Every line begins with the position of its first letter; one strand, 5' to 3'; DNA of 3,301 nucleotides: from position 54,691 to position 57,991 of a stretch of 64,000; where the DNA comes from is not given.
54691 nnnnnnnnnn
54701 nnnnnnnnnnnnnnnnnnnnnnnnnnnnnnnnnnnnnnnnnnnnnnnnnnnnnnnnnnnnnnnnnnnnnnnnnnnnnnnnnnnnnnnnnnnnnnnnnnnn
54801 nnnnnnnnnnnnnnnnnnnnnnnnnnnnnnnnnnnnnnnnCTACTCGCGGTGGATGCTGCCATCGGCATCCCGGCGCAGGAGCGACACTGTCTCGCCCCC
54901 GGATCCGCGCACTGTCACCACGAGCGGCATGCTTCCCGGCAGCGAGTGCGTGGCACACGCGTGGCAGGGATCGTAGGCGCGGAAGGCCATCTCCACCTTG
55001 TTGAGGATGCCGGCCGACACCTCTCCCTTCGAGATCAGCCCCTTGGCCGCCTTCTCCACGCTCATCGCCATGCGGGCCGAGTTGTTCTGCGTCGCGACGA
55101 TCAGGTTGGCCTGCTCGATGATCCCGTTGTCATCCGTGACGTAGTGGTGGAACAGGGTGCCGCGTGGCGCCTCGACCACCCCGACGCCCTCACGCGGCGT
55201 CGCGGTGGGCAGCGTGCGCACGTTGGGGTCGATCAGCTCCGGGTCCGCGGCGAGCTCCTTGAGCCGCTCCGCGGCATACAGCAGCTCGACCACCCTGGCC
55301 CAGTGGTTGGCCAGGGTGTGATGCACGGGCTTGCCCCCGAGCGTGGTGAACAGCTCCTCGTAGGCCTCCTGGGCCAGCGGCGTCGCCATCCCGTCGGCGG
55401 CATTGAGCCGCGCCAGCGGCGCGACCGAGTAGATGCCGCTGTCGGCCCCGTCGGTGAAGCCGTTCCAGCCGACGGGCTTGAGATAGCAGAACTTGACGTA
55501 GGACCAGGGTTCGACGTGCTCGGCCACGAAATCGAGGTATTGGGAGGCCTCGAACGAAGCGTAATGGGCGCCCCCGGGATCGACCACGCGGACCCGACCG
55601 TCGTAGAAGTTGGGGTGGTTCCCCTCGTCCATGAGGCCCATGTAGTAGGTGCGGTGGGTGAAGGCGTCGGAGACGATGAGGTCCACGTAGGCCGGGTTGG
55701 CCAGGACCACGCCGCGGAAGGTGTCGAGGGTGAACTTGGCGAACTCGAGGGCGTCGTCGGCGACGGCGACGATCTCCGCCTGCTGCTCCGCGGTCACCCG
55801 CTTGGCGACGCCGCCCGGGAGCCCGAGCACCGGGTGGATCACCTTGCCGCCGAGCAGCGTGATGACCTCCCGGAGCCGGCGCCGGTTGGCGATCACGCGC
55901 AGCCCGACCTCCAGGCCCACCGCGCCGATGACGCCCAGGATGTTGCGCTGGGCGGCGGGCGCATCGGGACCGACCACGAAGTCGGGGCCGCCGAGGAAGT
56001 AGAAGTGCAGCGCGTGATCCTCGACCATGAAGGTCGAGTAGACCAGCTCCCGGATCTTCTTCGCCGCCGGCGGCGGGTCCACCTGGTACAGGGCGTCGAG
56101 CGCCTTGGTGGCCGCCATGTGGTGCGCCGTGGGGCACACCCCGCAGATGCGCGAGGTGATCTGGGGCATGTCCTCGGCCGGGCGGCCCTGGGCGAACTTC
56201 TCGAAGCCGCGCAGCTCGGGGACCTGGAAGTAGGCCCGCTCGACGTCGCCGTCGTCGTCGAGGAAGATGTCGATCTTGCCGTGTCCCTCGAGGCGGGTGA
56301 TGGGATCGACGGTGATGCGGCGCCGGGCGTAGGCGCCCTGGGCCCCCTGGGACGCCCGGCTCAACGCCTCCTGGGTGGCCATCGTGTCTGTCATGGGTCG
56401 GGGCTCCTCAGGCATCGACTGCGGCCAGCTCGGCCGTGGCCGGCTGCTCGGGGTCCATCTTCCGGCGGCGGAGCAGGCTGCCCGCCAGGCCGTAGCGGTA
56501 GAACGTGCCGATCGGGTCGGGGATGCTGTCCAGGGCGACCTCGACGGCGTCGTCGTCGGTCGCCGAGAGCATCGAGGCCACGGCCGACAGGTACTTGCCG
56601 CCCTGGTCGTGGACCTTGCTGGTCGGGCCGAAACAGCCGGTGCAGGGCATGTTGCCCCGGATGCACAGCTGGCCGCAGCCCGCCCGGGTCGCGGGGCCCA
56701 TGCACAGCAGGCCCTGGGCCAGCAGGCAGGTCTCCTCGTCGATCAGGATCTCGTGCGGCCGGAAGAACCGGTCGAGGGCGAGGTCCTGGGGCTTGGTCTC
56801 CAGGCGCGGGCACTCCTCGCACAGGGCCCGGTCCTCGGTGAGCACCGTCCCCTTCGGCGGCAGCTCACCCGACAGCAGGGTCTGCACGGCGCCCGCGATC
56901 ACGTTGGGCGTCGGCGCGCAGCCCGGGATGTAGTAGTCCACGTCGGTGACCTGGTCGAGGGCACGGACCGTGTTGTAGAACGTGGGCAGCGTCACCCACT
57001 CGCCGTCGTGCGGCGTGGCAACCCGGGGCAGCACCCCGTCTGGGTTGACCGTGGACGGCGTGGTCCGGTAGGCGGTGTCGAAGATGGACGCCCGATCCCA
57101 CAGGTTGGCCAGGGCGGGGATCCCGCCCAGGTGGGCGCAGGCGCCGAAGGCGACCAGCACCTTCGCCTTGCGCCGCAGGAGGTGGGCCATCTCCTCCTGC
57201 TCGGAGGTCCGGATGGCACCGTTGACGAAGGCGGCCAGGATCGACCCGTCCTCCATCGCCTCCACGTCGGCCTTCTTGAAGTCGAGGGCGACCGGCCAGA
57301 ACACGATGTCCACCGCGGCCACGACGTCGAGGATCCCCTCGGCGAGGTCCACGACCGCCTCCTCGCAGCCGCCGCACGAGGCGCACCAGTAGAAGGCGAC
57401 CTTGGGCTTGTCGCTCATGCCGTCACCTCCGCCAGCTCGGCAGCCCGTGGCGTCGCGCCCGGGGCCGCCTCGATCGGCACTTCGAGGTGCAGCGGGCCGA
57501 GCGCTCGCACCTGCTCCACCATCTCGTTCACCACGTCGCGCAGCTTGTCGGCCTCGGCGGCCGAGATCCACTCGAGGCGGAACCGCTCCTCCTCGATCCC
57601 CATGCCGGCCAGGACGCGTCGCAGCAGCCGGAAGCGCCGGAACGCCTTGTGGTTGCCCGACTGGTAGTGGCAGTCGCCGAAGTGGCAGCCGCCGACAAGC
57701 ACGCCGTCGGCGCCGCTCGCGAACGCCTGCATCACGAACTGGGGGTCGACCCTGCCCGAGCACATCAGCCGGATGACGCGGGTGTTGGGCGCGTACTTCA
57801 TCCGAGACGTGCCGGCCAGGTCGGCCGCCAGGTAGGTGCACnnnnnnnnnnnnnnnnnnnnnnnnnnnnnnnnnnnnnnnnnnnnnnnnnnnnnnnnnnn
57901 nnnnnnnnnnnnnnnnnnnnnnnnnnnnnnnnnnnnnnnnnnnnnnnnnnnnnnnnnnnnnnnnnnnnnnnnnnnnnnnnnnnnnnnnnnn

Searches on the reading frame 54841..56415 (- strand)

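Call 48: search_protein_families(library=pfam, proteins=[window:54841-56415:-], max_evalue=0.001)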
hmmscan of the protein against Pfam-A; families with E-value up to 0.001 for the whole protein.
window:54841-56415:- (524 aa): 1 family
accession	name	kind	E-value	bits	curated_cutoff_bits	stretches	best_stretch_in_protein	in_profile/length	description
PF00374.24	NiFeSe_Hases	-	2.2e-37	129.6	25.8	2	69-147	1-79/508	Nickel-dependent hydrogenase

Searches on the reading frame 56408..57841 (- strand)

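Call 48: search_protein_families(library=pfam, proteins=[window:56408-57841:-], max_evalue=0.001)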
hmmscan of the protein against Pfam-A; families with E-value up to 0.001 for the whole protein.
window:56408-57841:- (477 aa): 1 family
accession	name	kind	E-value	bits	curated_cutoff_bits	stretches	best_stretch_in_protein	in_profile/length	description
PF01058.29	Oxidored_q6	-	4.7e-22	78.5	27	1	156-321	1-127/128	NADH ubiquinone oxidoreductase, 20 Kd subunit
